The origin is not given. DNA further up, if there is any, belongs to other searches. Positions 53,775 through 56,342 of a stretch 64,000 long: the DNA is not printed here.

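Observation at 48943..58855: Pel-like exopolysaccharide locus with a non-canonical, split architecture and no outer-membrane export genes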

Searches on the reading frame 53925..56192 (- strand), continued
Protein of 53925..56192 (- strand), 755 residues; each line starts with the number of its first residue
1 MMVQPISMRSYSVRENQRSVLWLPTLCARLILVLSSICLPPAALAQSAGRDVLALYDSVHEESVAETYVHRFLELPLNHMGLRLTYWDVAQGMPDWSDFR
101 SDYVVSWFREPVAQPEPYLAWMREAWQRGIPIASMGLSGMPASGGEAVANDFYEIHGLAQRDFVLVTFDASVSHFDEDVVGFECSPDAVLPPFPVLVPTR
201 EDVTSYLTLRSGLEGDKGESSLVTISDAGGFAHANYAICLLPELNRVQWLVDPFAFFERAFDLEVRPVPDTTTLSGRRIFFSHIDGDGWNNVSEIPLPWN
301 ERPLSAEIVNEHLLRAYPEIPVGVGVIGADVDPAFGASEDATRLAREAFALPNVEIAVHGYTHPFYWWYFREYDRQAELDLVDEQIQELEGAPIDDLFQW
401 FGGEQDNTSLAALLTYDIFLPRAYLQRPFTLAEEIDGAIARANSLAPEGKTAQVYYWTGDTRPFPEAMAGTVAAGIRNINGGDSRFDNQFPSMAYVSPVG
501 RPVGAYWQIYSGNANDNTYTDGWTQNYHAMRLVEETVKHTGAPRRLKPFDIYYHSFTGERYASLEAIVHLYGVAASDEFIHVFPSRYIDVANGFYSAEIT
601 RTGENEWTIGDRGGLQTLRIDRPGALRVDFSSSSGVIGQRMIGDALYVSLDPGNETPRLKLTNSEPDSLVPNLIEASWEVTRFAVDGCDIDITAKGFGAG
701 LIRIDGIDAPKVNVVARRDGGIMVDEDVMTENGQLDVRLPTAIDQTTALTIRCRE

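Call 85: fold_search(model_id=the predicted structure, library=pdb)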
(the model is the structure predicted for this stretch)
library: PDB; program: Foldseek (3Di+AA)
matches with E <= 10: 1191; with E <= 0.001: 14
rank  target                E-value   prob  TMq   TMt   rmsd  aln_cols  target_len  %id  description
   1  9cgy                  5.2e-39  1.00  0.45  0.42  15.0       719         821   21  Structure of the Pel modification enzyme PelA from Pseudomonas thermotolerans (released 2025-05-14)
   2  9f6z_A                4.1e-06  1.00  0.26  0.25  17.6       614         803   10  Human N-deacetylase/N-sulfotransferase 1 homodimer (released 2025-04-16)
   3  7sbc_B                8.9e-05  1.00  0.15  0.21  13.7       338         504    9  Crystal structure of a GMP synthase from Acinetobacter baumannii AB5075-UW (released 2021-10-06)
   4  7sbc_A                1.0e-04  1.00  0.15  0.21  13.6       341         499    9  Crystal structure of a GMP synthase from Acinetobacter baumannii AB5075-UW (released 2021-10-06)
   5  8cd0_A                1.0e-04  0.99  0.21  0.22  18.2       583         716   11  Human heparan sulfate N-deacetylase-N-sulfotransferase 1 in complex with calcium, 3'-phosphoadenosine-5'-phosphosulfat (released 2024-02-07)
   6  7sbc_C                1.3e-04  1.00  0.17  0.24  13.3       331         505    9  Crystal structure of a GMP synthase from Acinetobacter baumannii AB5075-UW (released 2021-10-06)
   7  9kpv_D                1.9e-04  1.00  0.17  0.23  13.2       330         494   10  Crystal structure of enzyme (released 2025-12-24)
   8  9kpv_A                3.5e-04  1.00  0.17  0.24  14.4       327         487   11  Crystal structure of enzyme (released 2025-12-24)
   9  1gpm_B                3.5e-04  0.99  0.16  0.22  14.3       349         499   11  ESCHERICHIA COLI GMP SYNTHETASE COMPLEXED WITH AMP AND PYROPHOSPHATE (released 1996-01-29)
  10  1k1w                  3.5e-04  0.93  0.20  0.24  24.7       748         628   10  Crystal structure of 4-alpha-glucanotransferase from thermococcus litoralis (released 2003-06-17)
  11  1k1x_A                4.2e-04  0.25  0.10  0.11  26.1       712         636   11  Crystal structure of 4-alpha-glucanotransferase from thermococcus litoralis (released 2003-06-17)
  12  7sbc_D                4.4e-04  0.99  0.16  0.22  13.4       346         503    9  Crystal structure of a GMP synthase from Acinetobacter baumannii AB5075-UW (released 2021-10-06)
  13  1k1x_B                5.2e-04  0.98  0.24  0.28  26.0       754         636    9  Crystal structure of 4-alpha-glucanotransferase from thermococcus litoralis (released 2003-06-17)
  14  8chs_A                8.2e-04  0.99  0.25  0.26  16.6       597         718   10  Human heparan sulfate N-deacetylase-N-sulfotransferase 1 in complex with calcium, 3'-phosphoadenosine-5'-phosphosulfat (released 2024-02-21)
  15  1wl8                  1.2e-03  0.99  0.14  0.41   8.9       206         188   10  Crystal structure of PH1346 protein from Pyrococcus horikoshii (released 2005-08-16)
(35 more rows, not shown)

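Call 90: search_dna_similar(query=window:53925-56192:-, collection=plasmids, mode=protein, max_rows=25, max_evalue=1e-20)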
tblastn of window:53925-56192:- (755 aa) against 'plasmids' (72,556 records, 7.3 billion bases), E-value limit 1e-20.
Records with a match: 23; places in all: 23; records where one place covers at least 80% of the query: 21.
Best place of each record, by identity: <60% 23.
By first word of the organism name: Caballeronia 4; Cupriavidus 4; Burkholderia 4; Azospirillum 3; Cereibacter 3; Paracoccus 1; Ralstonia 1; Azonexus 1; Paraburkholderia 1; Pseudoalteromonas 1.
By predicted mobility (MOB-suite, as given by PLSDB): non-mobilizable 18; mobilizable 4; conjugative 1.
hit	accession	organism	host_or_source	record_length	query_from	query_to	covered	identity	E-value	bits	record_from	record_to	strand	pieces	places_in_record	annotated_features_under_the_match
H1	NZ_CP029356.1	Azospirillum thermophilum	cell culture,hot spring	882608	31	702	89%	41.1%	6e-134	445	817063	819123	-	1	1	hypothetical protein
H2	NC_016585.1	Azospirillum lipoferum 4B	-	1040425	46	754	94%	38.8%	7e-139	459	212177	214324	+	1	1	none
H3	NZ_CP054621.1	Azospirillum oryzae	cell culture,soil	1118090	42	754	94%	38.5%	1e-141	468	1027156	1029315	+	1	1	record has no annotation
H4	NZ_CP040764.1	Paracoccus liaowanqingii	Tibetan antelope,cell culture,feces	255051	30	752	96%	29.1%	3e-71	261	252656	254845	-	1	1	hypothetical protein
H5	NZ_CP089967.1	Cereibacter azotoformans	Owen's River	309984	50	740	92%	29.5%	2e-64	241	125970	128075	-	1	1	hypothetical protein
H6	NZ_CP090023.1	Cereibacter azotoformans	cell culture,Aquaculture sediment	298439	50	740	92%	29.2%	1e-62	236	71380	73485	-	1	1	hypothetical protein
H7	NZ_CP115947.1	Ralstonia solanacearum MolK2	Musa sp.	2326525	50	717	88%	30.2%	8e-68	251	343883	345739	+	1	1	record has no annotation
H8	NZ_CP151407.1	Azonexus hydrophilus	metagenomic assembly,groundwater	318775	50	753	93%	28.6%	2e-72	265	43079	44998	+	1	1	endo alpha-1,4 polygalactosaminidase | tetratricopeptide repeat protein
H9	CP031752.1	Cereibacter sphaeroides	cell culture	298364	50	740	88%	29.6%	2e-57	250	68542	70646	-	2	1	hypothetical protein (x2)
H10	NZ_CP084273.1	Caballeronia grimmiae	Leptoglossus zonatus,Cell culture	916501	45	697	86%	30.0%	8e-70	257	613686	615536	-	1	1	bifunctional glycoside hydrolase 114/ polysaccharide deacetylase ...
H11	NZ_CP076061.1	Cupriavidus sp. EM10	Pure-cultured cell,sewage water sludge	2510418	50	753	93%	27.2%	3e-53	207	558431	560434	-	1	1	none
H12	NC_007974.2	Cupriavidus metallidurans CH34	-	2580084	50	704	87%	28.3%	3e-56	217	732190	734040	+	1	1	none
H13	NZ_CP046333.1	Cupriavidus metallidurans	sedimentation pond in a zinc factory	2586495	50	704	87%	28.3%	3e-56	217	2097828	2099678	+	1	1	none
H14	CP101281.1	Burkholderia sp. FXe9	bacteria,soil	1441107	50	653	80%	30.4%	1e-53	209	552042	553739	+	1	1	sugar ABC transporter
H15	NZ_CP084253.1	Caballeronia sp. Sq4a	Anasa tristis,Cell culture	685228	50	684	84%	28.3%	4e-61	231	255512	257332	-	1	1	bifunctional glycoside hydrolase 114/ polysaccharide deacetylase ...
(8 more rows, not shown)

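Call 91: get_annotated_region(hit=H5, flank=12000)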
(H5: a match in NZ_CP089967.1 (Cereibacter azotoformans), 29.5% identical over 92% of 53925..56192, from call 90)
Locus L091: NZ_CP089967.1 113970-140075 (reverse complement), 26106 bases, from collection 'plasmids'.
description: Cereibacter azotoformans strain ORIO plasmid pORIO1, complete sequence
organism: Cereibacter azotoformans (NCBI taxid 43057)
taxonomy: Bacteria; Pseudomonadota; Alphaproteobacteria; Rhodobacterales; Paracoccaceae; Cereibacter; Cereibacter azotoformans
host: -; source: Owen's River; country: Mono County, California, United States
typing (MOB-suite, as given by PLSDB): non-mobilizable; replicon rep_cluster_252
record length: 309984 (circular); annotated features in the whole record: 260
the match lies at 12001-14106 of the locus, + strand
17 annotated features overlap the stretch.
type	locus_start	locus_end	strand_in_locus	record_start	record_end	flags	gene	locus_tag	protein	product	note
CDS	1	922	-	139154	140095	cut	-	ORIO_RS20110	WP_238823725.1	M10 family metallopeptidase C-terminal domain-containing protein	-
CDS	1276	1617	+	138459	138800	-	-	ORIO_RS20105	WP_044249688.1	carboxymuconolactone decarboxylase family protein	-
CDS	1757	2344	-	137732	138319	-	-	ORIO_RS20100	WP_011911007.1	exopolysaccharide biosynthesis protein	-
CDS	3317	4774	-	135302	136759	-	-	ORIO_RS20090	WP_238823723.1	MJ1477/TM1410 family putative glycoside hydrolase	-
CDS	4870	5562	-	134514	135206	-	-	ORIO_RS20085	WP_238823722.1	response regulator transcription factor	GO:0000160 - phosphorelay signal transduction system [Evidence IEA]; GO:0006355 - regulation of DNA-templated ...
CDS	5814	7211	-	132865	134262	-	pelG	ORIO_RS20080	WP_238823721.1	exopolysaccharide Pel transporter PelG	-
CDS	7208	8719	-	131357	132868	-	pelF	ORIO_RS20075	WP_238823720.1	GT4 family glycosyltransferase PelF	-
CDS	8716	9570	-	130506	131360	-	-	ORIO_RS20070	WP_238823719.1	hypothetical protein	-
CDS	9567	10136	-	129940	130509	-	-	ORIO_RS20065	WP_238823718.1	hypothetical protein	-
CDS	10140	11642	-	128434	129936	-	-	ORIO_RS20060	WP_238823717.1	polysaccharide biosynthesis/export family protein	GO:0015774 - polysaccharide transport [Evidence IEA]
CDS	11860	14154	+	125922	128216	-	-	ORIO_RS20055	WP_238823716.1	hypothetical protein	-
CDS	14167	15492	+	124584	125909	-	-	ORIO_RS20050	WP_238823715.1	hypothetical protein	-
CDS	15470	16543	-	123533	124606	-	-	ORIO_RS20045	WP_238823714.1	endo alpha-1,4 polygalactosaminidase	-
CDS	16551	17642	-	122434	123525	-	galE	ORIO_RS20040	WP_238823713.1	UDP-glucose 4-epimerase GalE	GO:0006012 - galactose metabolic process [Evidence IEA]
CDS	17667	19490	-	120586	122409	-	glmS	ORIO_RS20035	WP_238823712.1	glutamine--fructose-6-phosphate transaminase (isomerizing)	GO:0006040 - amino sugar metabolic process [Evidence IEA]; GO:0009252 - peptidoglycan biosynthetic process [Evidence ...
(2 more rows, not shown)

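Call 92: get_annotated_region(hit=H4, flank=14000)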
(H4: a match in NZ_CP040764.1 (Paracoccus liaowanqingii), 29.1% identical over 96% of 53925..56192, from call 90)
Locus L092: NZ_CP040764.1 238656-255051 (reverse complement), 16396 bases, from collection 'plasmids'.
description: Paracoccus liaowanqingii strain 2251 plasmid unnamed3, complete sequence
organism: Paracoccus liaowanqingii (NCBI taxid 2560053)
taxonomy: Bacteria; Pseudomonadota; Alphaproteobacteria; Rhodobacterales; Paracoccaceae; Paracoccus; Paracoccus liaowanqingii
host: -; source: Tibetan antelope,cell culture,feces; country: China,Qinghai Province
typing (MOB-suite, as given by PLSDB): non-mobilizable
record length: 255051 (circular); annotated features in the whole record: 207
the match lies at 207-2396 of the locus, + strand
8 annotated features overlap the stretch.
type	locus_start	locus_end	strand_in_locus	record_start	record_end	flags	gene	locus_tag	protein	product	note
CDS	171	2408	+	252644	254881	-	-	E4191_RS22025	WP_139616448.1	hypothetical protein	-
CDS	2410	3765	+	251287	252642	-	-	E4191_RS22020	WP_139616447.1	hypothetical protein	-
CDS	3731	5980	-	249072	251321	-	galE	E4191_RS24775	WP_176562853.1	UDP-glucose 4-epimerase GalE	GO:0006012 - galactose metabolic process [Evidence IEA]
CDS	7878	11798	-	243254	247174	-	-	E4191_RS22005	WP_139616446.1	hypothetical protein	-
CDS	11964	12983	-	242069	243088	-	-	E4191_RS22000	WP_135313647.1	LacI family DNA-binding transcriptional regulator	GO:0006351 - DNA-templated transcription [Evidence IEA]; GO:0045892 - negative regulation of DNA-templated ...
CDS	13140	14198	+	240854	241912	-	-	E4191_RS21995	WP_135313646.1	sugar phosphate isomerase/epimerase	-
CDS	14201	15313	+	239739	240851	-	-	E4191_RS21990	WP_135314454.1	Gfo/Idh/MocA family oxidoreductase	-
CDS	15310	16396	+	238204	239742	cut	-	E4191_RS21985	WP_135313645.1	sugar ABC transporter ATP-binding protein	-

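Call 94: search_protein_families(library=pfam, proteins=[L091:10140-11642:-, L091:9567-10136:-, L091:8716-9570:-, L091:14167-15492:+, L091:11860-14154:+, L091:3317-4774:-, L091:15470-16543:-, L091:1757-2344:-, L091:19716-24041:-], max_evalue=0.01)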
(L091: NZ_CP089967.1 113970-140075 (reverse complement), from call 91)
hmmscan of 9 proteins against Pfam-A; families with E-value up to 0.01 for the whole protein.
L091:10140-11642:- (500 aa): 2 families
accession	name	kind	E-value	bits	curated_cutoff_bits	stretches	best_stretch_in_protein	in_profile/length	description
PF02563.21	Poly_export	-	9.4e-08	32.6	28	1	102-182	11-70/77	Polysaccharide biosynthesis/export protein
PF24319.2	DUF7491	-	0.00041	21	30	1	285-345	29-89/90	Coiled-coil region of unknown function (DUF7491)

L091:9567-10136:- (189 aa): 0 families

L091:8716-9570:- (284 aa): 0 families

L091:14167-15492:+ (441 aa): 0 families

L091:11860-14154:+ (764 aa): 0 families

L091:3317-4774:- (485 aa): 3 families
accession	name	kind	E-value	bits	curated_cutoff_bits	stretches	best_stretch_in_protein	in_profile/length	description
PF00353.25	HemolysinCabind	-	1.5e-33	114.8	23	5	369-404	1-36/36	RTX calcium-binding nonapeptide repeat (4 copies)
PF03537.19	Glyco_hydro_114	-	4.2e-16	59.3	27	1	62-258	40-208/231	Glycoside-hydrolase family GH114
PF08548.17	Peptidase_M10_C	-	0.0017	18.6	20.7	1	387-446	85-130/193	Peptidase M10 serralysin C terminal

L091:15470-16543:- (357 aa): 1 family
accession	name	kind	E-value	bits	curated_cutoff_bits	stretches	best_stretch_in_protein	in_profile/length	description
PF03537.19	Glyco_hydro_114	-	8.7e-11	41.9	27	1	104-341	28-225/231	Glycoside-hydrolase family GH114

L091:1757-2344:- (195 aa): 1 family
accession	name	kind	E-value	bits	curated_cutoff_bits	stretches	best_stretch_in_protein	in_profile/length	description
PF06055.17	ExoD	-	2.3e-44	151.4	23.8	1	8-184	1-174/180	Exopolysaccharide synthesis, ExoD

L091:19716-24041:- (1441 aa): 1 family
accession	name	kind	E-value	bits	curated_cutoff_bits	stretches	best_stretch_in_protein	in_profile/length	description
PF00353.25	HemolysinCabind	-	0.00051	20.4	23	1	1330-1362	2-34/36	RTX calcium-binding nonapeptide repeat (4 copies)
